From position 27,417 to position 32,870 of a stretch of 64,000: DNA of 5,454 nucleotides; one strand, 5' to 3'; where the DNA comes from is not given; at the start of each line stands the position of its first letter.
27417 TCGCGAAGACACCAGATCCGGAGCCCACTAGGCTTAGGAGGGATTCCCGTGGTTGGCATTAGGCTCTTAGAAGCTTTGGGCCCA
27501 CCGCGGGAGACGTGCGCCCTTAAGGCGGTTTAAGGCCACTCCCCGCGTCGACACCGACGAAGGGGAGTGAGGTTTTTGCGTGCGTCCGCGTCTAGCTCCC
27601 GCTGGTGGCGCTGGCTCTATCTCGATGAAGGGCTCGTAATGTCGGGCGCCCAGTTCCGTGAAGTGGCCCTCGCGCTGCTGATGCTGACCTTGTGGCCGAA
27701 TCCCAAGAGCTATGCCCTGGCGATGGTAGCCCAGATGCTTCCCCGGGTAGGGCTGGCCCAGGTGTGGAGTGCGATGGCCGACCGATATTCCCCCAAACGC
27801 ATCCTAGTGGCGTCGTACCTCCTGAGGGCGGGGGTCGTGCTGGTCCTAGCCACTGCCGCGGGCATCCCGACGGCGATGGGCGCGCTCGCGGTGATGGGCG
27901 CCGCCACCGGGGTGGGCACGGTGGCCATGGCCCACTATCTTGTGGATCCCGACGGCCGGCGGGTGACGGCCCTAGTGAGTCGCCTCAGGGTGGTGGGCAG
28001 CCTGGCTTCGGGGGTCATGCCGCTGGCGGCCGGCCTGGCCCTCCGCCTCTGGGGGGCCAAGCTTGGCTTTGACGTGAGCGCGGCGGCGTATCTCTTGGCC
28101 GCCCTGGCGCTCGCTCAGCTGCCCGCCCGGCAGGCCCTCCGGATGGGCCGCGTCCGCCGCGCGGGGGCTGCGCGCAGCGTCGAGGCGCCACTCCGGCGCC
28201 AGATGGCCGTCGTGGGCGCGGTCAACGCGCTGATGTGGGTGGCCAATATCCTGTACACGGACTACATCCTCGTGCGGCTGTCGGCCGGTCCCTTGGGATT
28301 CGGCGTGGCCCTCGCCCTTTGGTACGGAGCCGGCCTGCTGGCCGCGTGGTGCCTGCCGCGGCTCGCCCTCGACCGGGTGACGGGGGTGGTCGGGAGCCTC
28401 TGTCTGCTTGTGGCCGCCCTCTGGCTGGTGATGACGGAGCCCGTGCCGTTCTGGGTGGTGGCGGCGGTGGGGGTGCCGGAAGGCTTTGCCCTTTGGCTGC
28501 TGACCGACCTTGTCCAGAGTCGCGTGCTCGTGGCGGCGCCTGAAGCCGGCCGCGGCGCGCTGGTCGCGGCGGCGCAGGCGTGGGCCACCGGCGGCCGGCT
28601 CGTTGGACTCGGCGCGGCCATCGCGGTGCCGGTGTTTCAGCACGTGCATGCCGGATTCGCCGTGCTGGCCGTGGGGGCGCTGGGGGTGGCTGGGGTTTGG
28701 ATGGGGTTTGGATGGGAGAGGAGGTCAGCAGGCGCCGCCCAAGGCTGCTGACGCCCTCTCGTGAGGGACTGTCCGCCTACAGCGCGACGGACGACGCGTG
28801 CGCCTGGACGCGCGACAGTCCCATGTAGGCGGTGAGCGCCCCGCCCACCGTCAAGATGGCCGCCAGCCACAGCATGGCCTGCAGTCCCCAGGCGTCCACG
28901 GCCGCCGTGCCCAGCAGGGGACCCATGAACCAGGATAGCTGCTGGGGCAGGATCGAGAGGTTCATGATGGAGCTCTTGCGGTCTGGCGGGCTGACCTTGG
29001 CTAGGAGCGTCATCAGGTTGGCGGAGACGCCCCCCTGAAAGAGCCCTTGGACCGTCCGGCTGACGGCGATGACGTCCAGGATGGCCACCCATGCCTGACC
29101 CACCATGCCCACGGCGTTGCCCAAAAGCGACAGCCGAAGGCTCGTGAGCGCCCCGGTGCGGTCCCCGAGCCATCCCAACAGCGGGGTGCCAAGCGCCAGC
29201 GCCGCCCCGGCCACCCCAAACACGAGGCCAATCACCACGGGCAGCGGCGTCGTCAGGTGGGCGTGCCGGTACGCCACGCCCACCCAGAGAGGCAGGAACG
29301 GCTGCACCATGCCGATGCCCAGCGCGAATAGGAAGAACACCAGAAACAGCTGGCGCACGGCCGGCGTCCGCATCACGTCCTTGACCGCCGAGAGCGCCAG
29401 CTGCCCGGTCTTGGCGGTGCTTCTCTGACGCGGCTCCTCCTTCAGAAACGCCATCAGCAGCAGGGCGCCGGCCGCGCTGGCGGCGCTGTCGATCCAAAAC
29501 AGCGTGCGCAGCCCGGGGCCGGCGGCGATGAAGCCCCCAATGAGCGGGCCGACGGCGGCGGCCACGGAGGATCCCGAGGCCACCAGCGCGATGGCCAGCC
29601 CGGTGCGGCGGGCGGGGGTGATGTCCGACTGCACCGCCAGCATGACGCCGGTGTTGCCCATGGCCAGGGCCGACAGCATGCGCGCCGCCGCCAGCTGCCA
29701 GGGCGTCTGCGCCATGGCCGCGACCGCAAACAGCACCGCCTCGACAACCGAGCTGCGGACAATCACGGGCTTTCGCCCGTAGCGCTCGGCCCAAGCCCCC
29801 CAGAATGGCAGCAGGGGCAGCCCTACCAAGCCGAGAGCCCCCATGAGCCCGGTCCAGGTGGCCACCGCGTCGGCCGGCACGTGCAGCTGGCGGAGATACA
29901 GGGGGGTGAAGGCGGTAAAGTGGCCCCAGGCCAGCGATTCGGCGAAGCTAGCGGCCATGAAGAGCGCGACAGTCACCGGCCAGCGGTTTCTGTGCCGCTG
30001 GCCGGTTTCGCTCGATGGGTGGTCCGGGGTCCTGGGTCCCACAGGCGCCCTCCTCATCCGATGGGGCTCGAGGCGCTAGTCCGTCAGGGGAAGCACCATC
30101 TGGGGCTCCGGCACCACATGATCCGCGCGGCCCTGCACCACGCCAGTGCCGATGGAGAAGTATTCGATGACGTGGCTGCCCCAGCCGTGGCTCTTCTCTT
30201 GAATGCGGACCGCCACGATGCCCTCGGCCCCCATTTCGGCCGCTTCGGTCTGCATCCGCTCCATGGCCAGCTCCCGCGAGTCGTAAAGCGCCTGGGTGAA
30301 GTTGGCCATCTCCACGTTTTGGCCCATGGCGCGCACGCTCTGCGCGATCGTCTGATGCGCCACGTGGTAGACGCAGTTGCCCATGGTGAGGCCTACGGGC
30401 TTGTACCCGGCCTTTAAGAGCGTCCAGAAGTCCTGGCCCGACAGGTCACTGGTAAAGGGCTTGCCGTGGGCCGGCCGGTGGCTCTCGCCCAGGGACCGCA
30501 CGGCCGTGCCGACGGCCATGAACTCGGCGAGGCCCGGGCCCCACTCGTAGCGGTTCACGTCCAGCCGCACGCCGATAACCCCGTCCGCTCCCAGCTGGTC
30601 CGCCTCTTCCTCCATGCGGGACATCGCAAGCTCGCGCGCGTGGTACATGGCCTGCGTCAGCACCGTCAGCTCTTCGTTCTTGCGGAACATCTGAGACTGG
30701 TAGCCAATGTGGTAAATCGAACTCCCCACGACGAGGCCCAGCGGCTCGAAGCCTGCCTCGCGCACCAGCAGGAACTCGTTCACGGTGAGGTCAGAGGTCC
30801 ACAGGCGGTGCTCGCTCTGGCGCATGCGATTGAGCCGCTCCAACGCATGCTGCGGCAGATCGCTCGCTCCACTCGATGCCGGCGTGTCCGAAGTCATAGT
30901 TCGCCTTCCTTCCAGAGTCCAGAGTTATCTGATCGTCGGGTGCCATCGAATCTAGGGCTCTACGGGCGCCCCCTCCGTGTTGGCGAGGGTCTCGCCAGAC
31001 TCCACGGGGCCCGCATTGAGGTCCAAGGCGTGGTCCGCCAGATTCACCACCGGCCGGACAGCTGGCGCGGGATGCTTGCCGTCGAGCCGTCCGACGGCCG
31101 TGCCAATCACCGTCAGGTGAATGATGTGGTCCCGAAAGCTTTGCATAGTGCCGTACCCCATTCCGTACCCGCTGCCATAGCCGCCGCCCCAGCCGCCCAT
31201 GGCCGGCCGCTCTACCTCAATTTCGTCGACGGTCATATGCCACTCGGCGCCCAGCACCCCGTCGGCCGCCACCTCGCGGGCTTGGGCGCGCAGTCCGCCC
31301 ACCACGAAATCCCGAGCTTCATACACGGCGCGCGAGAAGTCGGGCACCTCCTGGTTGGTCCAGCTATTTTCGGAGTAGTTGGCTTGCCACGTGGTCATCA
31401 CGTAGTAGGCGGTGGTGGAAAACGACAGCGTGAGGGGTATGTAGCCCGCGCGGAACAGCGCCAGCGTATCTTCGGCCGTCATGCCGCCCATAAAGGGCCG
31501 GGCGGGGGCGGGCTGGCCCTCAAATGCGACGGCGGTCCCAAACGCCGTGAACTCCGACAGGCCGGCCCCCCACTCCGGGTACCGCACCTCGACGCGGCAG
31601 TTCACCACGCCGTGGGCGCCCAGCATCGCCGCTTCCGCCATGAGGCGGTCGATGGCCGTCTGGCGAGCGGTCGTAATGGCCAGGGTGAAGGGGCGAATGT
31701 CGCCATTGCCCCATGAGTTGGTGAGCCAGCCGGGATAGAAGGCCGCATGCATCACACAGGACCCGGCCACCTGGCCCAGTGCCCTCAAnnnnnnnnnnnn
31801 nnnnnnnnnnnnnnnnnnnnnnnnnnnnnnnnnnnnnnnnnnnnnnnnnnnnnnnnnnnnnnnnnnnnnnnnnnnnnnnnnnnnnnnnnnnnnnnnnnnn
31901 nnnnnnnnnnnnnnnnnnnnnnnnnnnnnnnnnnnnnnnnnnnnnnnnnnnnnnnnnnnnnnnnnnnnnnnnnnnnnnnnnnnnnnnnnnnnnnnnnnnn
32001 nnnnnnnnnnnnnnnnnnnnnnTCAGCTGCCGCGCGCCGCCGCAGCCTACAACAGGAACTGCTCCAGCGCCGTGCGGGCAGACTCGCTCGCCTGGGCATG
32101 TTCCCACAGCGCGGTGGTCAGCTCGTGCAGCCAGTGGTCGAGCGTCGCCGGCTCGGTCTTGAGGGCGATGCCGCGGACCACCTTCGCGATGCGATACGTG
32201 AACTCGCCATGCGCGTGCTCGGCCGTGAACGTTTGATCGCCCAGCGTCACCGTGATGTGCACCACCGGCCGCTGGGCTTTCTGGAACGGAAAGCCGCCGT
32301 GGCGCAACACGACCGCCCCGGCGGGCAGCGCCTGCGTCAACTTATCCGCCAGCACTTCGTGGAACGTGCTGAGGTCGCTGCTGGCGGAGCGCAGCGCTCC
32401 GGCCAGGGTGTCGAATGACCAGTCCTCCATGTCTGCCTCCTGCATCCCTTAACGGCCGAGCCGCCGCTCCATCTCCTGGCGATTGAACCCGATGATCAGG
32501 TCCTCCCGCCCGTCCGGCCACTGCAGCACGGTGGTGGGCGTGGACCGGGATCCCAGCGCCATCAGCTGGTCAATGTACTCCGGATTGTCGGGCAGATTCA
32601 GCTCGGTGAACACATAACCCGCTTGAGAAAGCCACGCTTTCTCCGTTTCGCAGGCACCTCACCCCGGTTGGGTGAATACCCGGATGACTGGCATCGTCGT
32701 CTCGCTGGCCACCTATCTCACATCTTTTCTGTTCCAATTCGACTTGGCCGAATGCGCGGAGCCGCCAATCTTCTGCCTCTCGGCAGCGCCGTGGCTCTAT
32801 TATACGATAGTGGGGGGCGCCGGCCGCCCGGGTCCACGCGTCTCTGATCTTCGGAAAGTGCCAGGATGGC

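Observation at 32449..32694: Unannotated glutaredoxin/NrdH-like gene with TGA at the CxxC position (U-G-A-C)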

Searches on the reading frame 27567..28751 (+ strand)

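Call 11: search_protein_families(library=pfam, proteins=[window:27567-28751:+], max_evalue=0.001)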
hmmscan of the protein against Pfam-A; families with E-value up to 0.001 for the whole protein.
window:27567-28751:+ (394 aa): 1 family
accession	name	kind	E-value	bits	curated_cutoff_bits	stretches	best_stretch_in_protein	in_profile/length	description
PF07690.21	MFS_1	-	1.2e-12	47.8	33.4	1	38-347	23-346/347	Major Facilitator Superfamily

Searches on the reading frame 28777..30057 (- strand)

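Call 11: search_protein_families(library=pfam, proteins=[window:28777-30057:-], max_evalue=0.001)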
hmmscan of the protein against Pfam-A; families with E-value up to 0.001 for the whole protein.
window:28777-30057:- (426 aa): 2 families
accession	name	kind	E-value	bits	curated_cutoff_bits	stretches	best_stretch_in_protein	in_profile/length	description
PF07690.21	MFS_1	-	5.9e-49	167.3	33.4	2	34-284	2-254/347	Major Facilitator Superfamily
PF12832.13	MFS_1_like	-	2.8e-12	46.8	25.2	1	29-187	213-371/373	MFS_1 like family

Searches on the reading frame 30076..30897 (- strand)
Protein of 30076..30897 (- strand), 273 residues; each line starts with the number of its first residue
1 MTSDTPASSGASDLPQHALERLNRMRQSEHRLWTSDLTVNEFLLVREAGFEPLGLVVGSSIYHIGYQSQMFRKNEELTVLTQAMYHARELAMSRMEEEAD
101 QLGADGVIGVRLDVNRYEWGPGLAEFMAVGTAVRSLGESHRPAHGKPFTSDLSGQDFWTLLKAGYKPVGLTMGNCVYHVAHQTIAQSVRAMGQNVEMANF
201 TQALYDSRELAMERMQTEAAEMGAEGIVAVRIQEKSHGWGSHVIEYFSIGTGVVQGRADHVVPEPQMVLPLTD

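Call 11: search_protein_families(library=pfam, proteins=[window:30076-30897:-], max_evalue=0.001)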
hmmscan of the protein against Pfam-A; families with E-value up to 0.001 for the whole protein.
window:30076-30897:- (273 aa): 1 family
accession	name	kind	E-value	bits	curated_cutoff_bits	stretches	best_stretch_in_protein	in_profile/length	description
PF01906.23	YbjQ_1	-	5.5e-24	85.2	23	2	76-134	46-102/103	Putative heavy-metal-binding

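Call 69: find_encoding_contigs(protein=window:30076-30897:-, flank=3000, max_places=4)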
Protein window:30076-30897:- (273 aa): 19 contigs read that carry it; 4 places shown.
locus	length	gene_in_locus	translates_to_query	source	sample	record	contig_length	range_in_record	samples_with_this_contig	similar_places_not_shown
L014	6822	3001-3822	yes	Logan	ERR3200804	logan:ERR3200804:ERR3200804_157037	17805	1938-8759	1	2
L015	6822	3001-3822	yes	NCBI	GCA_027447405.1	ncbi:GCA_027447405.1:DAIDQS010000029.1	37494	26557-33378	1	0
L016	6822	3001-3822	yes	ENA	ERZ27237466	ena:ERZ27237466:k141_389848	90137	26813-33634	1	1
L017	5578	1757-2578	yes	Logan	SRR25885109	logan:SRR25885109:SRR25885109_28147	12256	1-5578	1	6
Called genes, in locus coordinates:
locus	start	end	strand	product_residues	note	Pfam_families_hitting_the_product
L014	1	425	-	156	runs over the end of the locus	PF12802:MarR_2, PF01047:MarR, PF09339:HTH_IclR (weak), PF13412:HTH_24, PF13463:HTH_27 (weak)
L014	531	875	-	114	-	PF00903:Glyoxalase (weak)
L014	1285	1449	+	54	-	-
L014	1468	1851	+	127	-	-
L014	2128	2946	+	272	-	PF01906:YbjQ_1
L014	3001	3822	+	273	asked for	PF01906:YbjQ_1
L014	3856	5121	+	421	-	PF07690:MFS_1, PF12832:MFS_1_like, PF07690:MFS_1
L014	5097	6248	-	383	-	PF07690:MFS_1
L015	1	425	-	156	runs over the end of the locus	PF12802:MarR_2, PF01047:MarR, PF09339:HTH_IclR (weak), PF13412:HTH_24, PF13463:HTH_27 (weak)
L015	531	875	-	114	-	PF00903:Glyoxalase (weak)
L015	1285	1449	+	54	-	-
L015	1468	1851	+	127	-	-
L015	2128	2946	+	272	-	PF01906:YbjQ_1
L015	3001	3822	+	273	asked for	PF01906:YbjQ_1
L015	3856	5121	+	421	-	PF07690:MFS_1, PF12832:MFS_1_like, PF07690:MFS_1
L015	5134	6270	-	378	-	PF07690:MFS_1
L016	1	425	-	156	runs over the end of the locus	PF12802:MarR_2, PF01047:MarR, PF09339:HTH_IclR (weak), PF13412:HTH_24, PF13463:HTH_27 (weak)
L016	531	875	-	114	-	PF00903:Glyoxalase (weak)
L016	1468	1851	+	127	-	-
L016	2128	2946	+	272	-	PF01906:YbjQ_1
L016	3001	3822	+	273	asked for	PF01906:YbjQ_1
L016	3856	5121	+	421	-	PF07690:MFS_1, PF12832:MFS_1_like, PF07690:MFS_1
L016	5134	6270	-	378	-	PF07690:MFS_1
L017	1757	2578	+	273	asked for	PF01906:YbjQ_1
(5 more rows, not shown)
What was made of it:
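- Checked: Public gene calls on near-identical contigs show the same 54-aa stump or nothing (call 69).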

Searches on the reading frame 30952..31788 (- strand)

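Call 11: search_protein_families(library=pfam, proteins=[window:30952-31788:-], max_evalue=0.001)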
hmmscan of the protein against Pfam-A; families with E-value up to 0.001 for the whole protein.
window:30952-31788:- (278 aa): 1 family
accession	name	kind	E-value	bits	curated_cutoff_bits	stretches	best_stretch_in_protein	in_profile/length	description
PF01906.23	YbjQ_1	-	1.7e-13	51.5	23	1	3-88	17-102/103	Putative heavy-metal-binding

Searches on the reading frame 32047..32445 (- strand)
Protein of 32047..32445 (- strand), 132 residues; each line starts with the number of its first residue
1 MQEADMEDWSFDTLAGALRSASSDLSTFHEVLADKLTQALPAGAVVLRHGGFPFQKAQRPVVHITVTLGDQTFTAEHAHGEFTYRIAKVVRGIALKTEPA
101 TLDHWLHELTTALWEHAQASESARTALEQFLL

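Call 11: search_protein_families(library=pfam, proteins=[window:32047-32445:-], max_evalue=0.001)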
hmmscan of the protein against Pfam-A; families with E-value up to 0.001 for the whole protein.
window:32047-32445:- (132 aa): 0 families

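Call 50: search_protein_families(library=ncbifam, proteins=[window:32050-32430:-], max_evalue=0.01)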
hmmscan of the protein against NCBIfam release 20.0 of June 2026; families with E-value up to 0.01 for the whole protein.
seq(127 aa): 0 families

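Call 87: search_protein_families(library=pfam, proteins=[window:32047-32430:-], max_evalue=0.01)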
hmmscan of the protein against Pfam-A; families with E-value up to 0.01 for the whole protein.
window:32047-32430:- (127 aa): 0 families
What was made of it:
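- Tried and rejected: It has no Pfam or NCBIfam family (calls 11, 50, 87).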

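Call 88: find_homologous_proteins(query=window:32047-32430:-, max_evalue=0.001)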
Query window:32047-32430:- (127 aa): 7 proteins with E <= 0.001 among 31 candidates.
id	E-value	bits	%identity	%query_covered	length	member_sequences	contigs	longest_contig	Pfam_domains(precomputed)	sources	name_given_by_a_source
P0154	2.4e-77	275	100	100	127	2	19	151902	-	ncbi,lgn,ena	-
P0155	4.0e-71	255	91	100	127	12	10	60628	-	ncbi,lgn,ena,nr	ncbi:MAG: hypothetical protein M0Z54_00895 [Thermaerobacter sp.]|nr:hypothetical protein [Thermaerob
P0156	4.0e-63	229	84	100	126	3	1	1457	-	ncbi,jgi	jgi:hypothetical protein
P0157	7.2e-63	228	84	100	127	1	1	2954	-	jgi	jgi:hypothetical protein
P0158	7.1e-36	141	59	99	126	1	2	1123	-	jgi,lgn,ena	-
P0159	1.4e-35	140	59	99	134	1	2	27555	-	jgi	jgi:hypothetical protein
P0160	6.0e-33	131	55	100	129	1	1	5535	-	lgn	-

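Call 96: predict_structure(alignment_id=A6)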
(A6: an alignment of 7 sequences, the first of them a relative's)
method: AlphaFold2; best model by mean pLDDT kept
length: 127 residues; sequences in the alignment: 7
mean_pLDDT: 78.5   pTM: 0.72
mean pLDDT of the five models: 78.5, 77.1, 76.9, 75.5, 73.9
residues with pLDDT >= 90: 20; 70-90: 75; 50-70: 31; < 50: 1
segments of 3 or more residues with pLDDT < 50: none
pLDDT, mean of each block of 10 residues (from residue 1): 61 64 80 84 75 79 90 86 79 87 86 76 69
secondary structure, 60 per line:
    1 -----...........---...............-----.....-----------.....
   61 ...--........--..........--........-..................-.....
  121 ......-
elements in order: H6-16 H20-34 E40-44 E56-63 E66-73 E76-85 E88-95 H97-114 H116-126

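Call 100: fold_search(model_id=the predicted structure, library=pdb)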
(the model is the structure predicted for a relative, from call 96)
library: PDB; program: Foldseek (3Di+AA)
matches with E <= 10: 539; with E <= 0.001: 0
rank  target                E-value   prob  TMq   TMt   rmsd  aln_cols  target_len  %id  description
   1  7emf_N                1.6e-01  0.30  0.27  0.05  12.8       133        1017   11  Human Mediator (deletion of MED1-IDR) in a Tail-extended conformation (released 2021-05-05)
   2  4x7r_A                2.6e-01  0.28  0.27  0.09  15.4        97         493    6  Crystal structure of S. aureus TarM G117R mutant in complex with Fondaparinux, alpha-GlcNAc-glycerol and UDP (released 2015-02-25)
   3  4wac                  3.3e-01  0.25  0.27  0.09  15.9        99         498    4  Crystal Structure of TarM (released 2015-02-25)
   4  7qh9_CCC              3.9e-01  0.20  0.26  0.08  15.4        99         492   13  TarM(Se)_G117R-4RboP (released 2023-05-10)
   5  7shp_B                3.9e-01  0.08  0.19  0.15  16.2       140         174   19  Crystal structure of hSTING in complex with c[2',3'-(ribo-2'-G, xylo-3'-A)-MP](RJ244) (released 2022-10-19)
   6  4x7p_A                4.4e-01  0.20  0.27  0.09  16.2        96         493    6  Crystal structure of apo S. aureus TarM (released 2015-02-18)
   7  2x5h_C                4.4e-01  0.16  0.22  0.29  14.0        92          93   14  Crystal structure of the ORF131 L26M L51M double mutant from Sulfolobus islandicus rudivirus 1 (released 2010-07-21)
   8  8j1c_A                4.6e-01  0.10  0.24  0.13  12.4       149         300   16  Structure of amino acid dehydrogenase in complex with NADP (released 2023-08-16)
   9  2x5h_A                4.9e-01  0.13  0.21  0.27  13.6        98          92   12  Crystal structure of the ORF131 L26M L51M double mutant from Sulfolobus islandicus rudivirus 1 (released 2010-07-21)
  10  9cue_A                4.9e-01  0.11  0.22  0.18  15.0       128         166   18  Human STING H232R variant bound to ABZI (released 2025-06-18)
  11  9bsl_K                5.2e-01  0.14  0.19  0.21  13.4        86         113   10  45SRbgA particle in complex with RbgA and YphC. Class A (released 2024-12-25)
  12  9bs0_K                5.2e-01  0.13  0.20  0.22  14.5        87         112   15  YphC-treated 45SYphC particle. Class 5 (released 2024-12-25)
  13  7zvk_B                5.5e-01  0.08  0.15  0.12  11.0        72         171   15  Crystal structure of human STING in complex with 3',3'-c-(2'F,2'dAMP-<carba>IMP) (released 2023-11-29)
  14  2x5h_D                5.9e-01  0.12  0.22  0.28  13.3       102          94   11  Crystal structure of the ORF131 L26M L51M double mutant from Sulfolobus islandicus rudivirus 1 (released 2010-07-21)
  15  8ysb                  5.9e-01  0.10  0.20  0.23  14.2       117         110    9  Crystal structure of DynA1, a putative monoxygenase from Mivromonospora chersina. (released 2024-09-04)
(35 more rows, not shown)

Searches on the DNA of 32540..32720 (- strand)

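Call 84: search_rna_families(source=window, start=32540, end=32720, threshold=evalue, max_evalue=10)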
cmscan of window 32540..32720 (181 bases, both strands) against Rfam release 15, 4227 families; matches with E-value up to 10: 3.
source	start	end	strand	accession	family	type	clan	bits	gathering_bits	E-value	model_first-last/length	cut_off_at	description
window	32669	32685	-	RF02465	Ms_AS-5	Gene; sRNA;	-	13.3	46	3.6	1-45/45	no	Mycobacterium sRNA Ms_AS-5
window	32633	32706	-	RF02912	AAC_AAD_leader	Cis-reg;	-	13.1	56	2.3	1-75/75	no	putative aminoglycoside riboswitch / attI site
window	32601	32633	+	RF01652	ceN70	Gene; snRNA; snoRNA; CD-box;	-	11.5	65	9.1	1-71/71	no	Caenorhabditis snoRNA ceN70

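Call 85: build_rna_model(alignment_id=A5, structure=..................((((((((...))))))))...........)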
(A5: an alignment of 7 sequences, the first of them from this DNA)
Model R1 built from alignment A5 (7 sequences, 48 columns); structure: as given.
model positions 48; base pairs 8; branch points 0; effective number of sequences 7; information 1.054 bits per position. Calibrated on 0.2 Mb of random sequence (short: E-values are rough).
structure used (alignment columns):
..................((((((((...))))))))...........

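Call 86: search_with_rna_model(model_id=R1, sources=[window, L001, L002, L003, L009, L011, L012, L013, L018, L019, L021, L023, L024], max_evalue=10)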
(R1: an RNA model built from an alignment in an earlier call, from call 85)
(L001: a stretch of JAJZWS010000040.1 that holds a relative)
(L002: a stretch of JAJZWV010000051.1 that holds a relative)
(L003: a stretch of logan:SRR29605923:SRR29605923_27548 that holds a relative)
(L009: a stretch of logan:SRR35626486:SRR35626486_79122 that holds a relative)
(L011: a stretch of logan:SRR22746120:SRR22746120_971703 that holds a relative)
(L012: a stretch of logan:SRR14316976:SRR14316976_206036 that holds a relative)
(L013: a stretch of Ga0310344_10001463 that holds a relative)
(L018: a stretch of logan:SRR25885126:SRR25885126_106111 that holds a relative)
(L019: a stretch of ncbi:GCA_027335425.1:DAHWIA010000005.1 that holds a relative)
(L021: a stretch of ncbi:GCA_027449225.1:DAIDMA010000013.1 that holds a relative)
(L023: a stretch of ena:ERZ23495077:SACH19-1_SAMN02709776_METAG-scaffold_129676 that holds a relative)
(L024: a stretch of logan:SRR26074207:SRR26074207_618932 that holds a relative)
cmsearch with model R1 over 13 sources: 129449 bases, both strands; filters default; matches with E-value up to 10: 25.
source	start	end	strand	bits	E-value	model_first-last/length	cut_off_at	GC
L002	6034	6081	+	69.9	1.1e-13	1-48/48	no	0.6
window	32614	32661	-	68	2.8e-13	1-48/48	no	0.54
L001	6034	6081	+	67.2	4.3e-13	1-48/48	no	0.58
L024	120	167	+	62.5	4.9e-12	1-48/48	no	0.65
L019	1480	1527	+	60.3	1.5e-11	1-48/48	no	0.62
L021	1480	1527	+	57.4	6.8e-11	1-48/48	no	0.6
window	19861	19908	+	54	3.8e-10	1-48/48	no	0.65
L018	1534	1581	+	35.6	5e-06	1-48/48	no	0.62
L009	3000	3044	+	18.8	0.029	1-48/48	no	0.71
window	50342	50390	+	14.3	0.29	1-48/48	no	0.73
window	23966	23999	+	13.4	0.47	1-48/48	no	0.74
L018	2827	2839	+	12.9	0.61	22-34/48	no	0.62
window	56246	56274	-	12.7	0.67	1-48/48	no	0.76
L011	477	520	+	12.6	0.7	1-48/48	no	0.73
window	2878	2921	+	12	0.97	1-48/48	no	0.68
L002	4871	4905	-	11.5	1.2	1-48/48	no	0.71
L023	774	803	+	11.4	1.3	1-48/48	no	0.57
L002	8684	8714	+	8.5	5.8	1-48/48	no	0.68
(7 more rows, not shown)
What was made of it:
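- Tried and rejected: The best new hits were the decayed TGG form (35.6 bits) and noise (calls 85, 86).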
